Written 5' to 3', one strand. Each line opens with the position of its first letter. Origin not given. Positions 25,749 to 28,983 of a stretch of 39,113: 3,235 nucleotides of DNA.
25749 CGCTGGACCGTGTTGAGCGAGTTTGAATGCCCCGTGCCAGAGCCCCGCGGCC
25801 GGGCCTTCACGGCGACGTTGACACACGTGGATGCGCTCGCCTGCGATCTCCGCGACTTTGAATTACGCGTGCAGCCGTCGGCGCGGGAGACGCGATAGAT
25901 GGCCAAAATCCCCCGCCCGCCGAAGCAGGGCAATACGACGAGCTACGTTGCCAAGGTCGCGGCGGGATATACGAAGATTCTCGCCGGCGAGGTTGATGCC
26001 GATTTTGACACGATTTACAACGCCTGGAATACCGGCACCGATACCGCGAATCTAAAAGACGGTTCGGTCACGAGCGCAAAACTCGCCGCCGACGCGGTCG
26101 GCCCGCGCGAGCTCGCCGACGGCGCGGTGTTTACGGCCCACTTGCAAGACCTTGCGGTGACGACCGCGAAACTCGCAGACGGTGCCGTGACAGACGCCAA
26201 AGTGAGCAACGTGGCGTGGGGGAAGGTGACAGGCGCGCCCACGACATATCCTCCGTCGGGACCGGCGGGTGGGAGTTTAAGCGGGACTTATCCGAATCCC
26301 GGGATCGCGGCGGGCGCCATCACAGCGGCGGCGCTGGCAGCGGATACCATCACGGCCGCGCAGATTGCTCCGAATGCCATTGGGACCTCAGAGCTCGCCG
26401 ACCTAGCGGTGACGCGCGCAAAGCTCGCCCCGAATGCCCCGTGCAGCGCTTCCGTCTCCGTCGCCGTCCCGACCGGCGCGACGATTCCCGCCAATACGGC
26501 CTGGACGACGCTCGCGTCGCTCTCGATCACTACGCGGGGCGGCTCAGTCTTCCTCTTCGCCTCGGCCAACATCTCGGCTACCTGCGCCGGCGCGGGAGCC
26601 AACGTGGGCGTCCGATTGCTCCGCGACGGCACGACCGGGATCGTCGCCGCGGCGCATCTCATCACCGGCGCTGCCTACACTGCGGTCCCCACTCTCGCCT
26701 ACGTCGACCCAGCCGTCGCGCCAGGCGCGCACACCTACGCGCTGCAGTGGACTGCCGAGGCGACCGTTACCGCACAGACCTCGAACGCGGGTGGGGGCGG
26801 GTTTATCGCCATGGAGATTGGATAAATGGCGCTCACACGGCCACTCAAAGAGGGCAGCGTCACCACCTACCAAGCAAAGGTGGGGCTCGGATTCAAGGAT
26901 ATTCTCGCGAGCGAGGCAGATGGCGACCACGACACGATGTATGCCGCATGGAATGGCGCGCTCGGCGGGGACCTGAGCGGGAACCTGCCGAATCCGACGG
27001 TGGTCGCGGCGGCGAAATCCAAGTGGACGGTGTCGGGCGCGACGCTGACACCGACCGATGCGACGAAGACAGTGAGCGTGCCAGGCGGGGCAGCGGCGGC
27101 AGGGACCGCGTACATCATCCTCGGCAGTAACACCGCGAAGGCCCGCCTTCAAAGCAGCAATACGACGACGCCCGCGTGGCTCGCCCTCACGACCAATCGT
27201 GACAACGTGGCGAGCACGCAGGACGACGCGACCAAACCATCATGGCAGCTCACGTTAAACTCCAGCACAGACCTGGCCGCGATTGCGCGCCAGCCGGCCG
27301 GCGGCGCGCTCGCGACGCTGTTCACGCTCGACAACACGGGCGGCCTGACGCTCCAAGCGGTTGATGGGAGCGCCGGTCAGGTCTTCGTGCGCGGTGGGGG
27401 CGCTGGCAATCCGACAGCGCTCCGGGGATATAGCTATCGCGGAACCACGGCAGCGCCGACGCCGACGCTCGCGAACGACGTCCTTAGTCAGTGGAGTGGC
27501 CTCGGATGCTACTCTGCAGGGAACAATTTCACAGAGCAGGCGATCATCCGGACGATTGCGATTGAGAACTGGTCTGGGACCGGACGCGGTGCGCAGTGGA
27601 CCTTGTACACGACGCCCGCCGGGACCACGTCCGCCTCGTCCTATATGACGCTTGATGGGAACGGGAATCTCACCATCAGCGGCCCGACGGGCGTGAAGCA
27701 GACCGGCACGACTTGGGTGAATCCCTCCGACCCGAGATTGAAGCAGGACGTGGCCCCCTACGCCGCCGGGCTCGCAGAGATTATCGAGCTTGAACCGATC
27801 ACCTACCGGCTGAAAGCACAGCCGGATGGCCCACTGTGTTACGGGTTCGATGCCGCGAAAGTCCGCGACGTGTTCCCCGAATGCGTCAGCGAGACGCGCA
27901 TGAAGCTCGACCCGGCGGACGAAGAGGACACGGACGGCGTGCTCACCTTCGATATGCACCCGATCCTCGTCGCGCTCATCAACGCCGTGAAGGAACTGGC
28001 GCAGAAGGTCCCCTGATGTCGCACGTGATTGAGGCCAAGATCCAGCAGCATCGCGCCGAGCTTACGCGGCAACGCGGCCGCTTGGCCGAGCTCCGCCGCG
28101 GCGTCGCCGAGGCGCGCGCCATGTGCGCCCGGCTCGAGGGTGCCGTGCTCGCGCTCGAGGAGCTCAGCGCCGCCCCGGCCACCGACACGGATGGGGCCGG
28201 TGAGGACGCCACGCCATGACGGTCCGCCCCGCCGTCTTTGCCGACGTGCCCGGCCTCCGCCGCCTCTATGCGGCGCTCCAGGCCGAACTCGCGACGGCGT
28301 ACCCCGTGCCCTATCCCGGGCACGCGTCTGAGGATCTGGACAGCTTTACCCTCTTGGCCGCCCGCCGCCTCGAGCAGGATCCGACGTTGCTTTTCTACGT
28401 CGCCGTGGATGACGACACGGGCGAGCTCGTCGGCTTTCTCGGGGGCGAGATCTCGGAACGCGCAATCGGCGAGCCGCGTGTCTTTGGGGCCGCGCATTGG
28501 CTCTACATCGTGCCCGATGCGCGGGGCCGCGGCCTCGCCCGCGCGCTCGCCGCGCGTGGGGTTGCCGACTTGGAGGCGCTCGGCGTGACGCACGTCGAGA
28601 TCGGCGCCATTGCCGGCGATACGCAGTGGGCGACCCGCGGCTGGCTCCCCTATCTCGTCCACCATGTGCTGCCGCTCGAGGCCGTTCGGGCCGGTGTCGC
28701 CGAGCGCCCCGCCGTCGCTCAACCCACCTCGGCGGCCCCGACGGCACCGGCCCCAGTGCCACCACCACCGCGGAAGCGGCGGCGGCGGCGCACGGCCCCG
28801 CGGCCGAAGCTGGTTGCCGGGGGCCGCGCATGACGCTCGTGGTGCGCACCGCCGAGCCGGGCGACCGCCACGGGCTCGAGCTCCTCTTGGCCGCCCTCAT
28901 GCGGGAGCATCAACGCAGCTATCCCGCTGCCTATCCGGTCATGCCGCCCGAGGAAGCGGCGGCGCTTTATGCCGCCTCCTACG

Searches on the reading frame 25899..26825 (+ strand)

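Call 79: search_protein_families(library=phrogs, proteins=[window:25899-26825:+], max_evalue=0.001)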
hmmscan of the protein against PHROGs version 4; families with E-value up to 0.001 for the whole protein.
window:25899-26825:+ (308 aa): 6 families
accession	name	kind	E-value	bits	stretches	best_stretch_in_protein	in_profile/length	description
phrog_892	-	tail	5.4e-21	75.8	2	47-103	350-406/782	tail fiber protein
phrog_28766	-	tail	1.4e-12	47.7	1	47-103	161-217/472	tail fiber protein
phrog_7660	-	tail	1.9e-11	43.4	1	44-107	442-505/1656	tail fiber protein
phrog_13518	-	unknown function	1.6e-10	40.7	1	49-210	159-314/1230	-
phrog_21412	-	tail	7.7e-08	31.5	1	46-105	165-224/1452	tail fiber protein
phrog_19445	-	head and packaging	0.00071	18.6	1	51-111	728-788/1114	tail tip protein Tal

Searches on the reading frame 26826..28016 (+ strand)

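Call 60: search_protein_families(library=phrogs, proteins=[window:26826-28016:+], max_evalue=0.001)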
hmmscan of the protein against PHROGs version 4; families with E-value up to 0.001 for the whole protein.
window:26826-28016:+ (396 aa): 2 families
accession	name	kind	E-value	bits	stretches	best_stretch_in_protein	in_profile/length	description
phrog_1980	-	tail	9.7e-16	59.1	1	106-395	182-423/449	tail fiber protein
phrog_5481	-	tail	1.3e-10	41.4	1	240-395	854-1012/1043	tail fiber protein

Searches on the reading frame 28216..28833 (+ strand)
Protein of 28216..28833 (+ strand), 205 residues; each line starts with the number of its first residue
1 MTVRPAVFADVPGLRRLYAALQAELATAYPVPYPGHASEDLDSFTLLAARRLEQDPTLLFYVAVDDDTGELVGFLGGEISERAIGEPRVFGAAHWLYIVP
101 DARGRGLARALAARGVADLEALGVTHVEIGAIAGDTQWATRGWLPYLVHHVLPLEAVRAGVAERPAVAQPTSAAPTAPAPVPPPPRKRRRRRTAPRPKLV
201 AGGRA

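Call 79: search_protein_families(library=phrogs, proteins=[window:28216-28833:+], max_evalue=0.001)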
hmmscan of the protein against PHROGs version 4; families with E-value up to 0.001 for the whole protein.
window:28216-28833:+ (205 aa): 1 family
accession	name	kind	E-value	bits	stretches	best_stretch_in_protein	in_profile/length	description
phrog_1249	-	other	3.3e-08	34.5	1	1-134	8-133/180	acetyltransferase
